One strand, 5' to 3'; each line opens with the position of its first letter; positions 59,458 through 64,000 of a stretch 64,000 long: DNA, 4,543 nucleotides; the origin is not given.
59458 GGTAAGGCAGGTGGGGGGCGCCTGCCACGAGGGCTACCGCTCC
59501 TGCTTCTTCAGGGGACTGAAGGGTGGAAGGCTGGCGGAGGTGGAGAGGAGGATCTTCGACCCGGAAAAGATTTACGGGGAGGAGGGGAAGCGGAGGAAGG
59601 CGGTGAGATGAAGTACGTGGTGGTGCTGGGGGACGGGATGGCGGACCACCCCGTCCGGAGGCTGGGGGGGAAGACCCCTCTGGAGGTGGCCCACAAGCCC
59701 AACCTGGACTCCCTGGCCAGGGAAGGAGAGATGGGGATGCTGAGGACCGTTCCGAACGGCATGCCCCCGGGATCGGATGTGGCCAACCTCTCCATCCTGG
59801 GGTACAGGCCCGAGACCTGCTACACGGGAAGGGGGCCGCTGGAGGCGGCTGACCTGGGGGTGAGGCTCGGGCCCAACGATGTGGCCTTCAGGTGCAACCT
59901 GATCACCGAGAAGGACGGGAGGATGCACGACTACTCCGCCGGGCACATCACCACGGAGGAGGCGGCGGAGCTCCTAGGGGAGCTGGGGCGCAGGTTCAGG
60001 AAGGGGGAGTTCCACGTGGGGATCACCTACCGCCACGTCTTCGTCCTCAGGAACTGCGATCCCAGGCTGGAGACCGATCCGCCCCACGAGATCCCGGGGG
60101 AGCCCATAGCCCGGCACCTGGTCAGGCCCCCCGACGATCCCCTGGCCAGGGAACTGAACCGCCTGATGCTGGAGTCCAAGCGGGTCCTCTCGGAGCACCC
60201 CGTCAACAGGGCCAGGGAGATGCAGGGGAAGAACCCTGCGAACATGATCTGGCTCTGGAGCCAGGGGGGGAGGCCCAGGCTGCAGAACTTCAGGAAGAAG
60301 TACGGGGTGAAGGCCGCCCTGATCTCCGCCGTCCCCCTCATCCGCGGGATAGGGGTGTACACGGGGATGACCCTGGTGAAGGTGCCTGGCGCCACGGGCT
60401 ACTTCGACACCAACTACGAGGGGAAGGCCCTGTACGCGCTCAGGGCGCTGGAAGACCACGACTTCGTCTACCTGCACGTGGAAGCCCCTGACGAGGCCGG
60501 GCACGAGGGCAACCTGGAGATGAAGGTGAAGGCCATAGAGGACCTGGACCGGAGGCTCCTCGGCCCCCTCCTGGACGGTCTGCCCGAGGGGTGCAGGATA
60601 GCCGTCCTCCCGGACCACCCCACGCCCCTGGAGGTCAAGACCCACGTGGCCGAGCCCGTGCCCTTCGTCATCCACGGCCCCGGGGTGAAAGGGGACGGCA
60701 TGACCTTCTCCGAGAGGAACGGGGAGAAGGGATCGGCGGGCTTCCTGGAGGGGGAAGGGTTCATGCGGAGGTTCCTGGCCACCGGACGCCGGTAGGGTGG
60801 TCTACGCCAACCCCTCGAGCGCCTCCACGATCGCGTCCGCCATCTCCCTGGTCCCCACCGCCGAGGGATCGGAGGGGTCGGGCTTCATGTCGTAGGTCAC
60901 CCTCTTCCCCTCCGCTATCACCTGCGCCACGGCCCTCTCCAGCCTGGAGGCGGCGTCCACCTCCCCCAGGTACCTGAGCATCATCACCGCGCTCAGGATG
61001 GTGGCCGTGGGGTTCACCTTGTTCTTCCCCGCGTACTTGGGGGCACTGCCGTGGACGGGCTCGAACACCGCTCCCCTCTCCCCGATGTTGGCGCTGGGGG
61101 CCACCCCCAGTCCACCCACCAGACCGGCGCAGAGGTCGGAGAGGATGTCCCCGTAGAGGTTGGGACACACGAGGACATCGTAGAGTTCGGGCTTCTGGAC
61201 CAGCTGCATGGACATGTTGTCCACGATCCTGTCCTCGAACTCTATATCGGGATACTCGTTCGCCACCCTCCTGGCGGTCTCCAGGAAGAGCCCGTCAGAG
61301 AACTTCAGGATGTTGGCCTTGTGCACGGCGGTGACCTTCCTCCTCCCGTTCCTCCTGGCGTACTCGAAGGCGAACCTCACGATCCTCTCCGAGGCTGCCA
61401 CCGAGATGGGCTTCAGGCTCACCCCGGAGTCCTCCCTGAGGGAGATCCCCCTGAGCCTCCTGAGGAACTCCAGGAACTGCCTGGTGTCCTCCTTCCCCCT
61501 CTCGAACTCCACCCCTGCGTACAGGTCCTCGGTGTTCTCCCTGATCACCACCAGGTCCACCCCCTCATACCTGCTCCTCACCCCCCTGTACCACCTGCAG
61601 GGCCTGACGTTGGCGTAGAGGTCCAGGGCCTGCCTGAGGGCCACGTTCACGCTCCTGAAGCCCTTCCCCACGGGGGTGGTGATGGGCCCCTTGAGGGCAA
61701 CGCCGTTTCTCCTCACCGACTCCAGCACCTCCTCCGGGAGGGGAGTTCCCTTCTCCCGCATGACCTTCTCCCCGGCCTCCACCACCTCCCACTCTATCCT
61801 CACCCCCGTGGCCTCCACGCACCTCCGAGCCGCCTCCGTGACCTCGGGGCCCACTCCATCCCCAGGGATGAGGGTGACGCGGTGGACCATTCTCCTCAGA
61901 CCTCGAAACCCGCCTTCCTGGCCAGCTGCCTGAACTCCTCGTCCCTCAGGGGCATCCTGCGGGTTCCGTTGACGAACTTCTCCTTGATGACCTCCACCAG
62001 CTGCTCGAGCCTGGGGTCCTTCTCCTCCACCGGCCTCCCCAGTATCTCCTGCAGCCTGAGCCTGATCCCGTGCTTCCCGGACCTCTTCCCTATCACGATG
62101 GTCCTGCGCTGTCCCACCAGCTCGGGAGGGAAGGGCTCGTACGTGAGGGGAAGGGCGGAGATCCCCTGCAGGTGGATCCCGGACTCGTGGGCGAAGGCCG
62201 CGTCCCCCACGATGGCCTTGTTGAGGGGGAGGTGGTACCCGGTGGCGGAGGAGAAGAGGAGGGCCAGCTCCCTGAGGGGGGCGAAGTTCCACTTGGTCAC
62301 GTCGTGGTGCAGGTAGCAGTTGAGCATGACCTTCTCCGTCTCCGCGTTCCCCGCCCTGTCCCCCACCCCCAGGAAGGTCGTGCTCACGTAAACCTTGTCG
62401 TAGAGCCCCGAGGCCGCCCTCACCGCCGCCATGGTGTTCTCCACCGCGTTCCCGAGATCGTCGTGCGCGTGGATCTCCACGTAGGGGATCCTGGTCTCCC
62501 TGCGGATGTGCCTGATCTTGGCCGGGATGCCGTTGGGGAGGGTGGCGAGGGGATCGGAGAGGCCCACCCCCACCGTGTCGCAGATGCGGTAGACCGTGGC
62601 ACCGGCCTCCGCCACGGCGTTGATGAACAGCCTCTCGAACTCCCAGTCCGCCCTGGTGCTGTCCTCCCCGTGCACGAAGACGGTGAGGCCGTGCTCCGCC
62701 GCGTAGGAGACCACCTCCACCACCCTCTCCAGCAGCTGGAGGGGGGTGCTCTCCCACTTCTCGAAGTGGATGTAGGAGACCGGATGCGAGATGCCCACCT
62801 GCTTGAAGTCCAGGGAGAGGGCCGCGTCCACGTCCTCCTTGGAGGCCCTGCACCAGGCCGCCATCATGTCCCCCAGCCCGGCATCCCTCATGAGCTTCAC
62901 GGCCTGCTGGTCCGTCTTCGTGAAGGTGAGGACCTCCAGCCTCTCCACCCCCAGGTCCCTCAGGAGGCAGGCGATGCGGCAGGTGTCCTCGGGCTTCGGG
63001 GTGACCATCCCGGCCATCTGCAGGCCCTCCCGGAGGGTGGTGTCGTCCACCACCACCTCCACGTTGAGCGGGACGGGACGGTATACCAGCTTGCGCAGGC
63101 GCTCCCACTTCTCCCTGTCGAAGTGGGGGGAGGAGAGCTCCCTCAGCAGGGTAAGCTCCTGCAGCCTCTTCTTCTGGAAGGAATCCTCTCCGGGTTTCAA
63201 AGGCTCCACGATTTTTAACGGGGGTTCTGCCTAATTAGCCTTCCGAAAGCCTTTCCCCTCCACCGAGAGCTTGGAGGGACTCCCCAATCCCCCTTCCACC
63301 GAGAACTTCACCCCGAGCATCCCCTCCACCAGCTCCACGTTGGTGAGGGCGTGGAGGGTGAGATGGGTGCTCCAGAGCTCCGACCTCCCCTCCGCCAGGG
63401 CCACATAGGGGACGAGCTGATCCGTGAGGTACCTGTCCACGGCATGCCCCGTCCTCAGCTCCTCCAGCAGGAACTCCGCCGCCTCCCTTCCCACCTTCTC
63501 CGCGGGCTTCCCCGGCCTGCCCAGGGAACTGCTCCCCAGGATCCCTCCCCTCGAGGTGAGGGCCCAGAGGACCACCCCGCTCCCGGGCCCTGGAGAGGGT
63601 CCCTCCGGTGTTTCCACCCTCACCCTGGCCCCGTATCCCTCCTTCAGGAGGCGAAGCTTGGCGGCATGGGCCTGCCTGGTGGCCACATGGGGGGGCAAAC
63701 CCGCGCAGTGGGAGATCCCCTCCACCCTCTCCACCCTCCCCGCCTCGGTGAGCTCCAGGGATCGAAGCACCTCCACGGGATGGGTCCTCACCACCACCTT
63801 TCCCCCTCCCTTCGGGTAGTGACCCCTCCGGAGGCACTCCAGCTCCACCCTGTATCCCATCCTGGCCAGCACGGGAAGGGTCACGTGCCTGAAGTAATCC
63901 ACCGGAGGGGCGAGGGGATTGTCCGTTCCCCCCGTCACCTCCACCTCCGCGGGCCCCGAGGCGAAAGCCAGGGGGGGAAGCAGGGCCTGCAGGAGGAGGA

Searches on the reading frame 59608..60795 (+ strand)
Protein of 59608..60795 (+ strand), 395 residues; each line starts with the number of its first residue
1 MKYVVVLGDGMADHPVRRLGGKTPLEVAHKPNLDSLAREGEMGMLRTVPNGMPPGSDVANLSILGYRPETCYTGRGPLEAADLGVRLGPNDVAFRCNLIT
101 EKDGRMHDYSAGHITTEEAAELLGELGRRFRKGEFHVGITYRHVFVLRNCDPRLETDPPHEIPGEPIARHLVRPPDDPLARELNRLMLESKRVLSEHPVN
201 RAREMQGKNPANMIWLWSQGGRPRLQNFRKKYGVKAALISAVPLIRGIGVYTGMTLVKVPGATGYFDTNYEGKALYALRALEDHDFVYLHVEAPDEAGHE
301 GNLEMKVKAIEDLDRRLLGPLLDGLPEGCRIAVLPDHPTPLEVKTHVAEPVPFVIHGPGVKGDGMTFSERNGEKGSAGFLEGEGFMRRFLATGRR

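Call 24: search_protein_families(library=pfam, proteins=[window:59608-60795:+], max_evalue=0.0001)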
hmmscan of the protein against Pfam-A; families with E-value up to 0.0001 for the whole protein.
window:59608-60795:+ (395 aa): 2 families
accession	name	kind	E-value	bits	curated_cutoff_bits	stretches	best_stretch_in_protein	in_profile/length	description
PF10143.14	PhosphMutase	-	8.6e-58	195.4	21.5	1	37-200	1-170/170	2,3-bisphosphoglycerate-independent phosphoglycerate mutase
PF01676.23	Metalloenzyme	-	3.2e-47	161.6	24.3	1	1-372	1-232/252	Metalloenzyme superfamily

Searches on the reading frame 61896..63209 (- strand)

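Call 24: search_protein_families(library=pfam, proteins=[window:61896-63209:-], max_evalue=0.0001)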
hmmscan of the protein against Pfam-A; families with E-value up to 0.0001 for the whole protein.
window:61896-63209:- (437 aa): 2 families
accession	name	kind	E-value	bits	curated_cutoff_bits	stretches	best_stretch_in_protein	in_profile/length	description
PF00682.25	HMGL-like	-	4.4e-35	121.8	29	1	56-315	6-256/260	HMGL-like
PF22617.1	HCS_D2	-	9.5e-17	61.6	27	1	333-409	1-75/82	Homocitrate synthase post-HMGL domain-like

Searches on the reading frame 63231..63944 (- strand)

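Call 24: search_protein_families(library=pfam, proteins=[window:63231-63944:-], max_evalue=0.0001)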
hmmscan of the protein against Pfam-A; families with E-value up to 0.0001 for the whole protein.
window:63231-63944:- (237 aa): 2 families
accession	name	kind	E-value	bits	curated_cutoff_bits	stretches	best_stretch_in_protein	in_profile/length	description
PF01137.26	RTC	-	4.6e-34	118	27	1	2-216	109-221/221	RNA 3'-terminal phosphate cyclase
PF05189.18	RTC_insert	-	5.5e-28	97.8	23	1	66-163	1-101/102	RNA 3'-terminal phosphate cyclase (RTC), insert domain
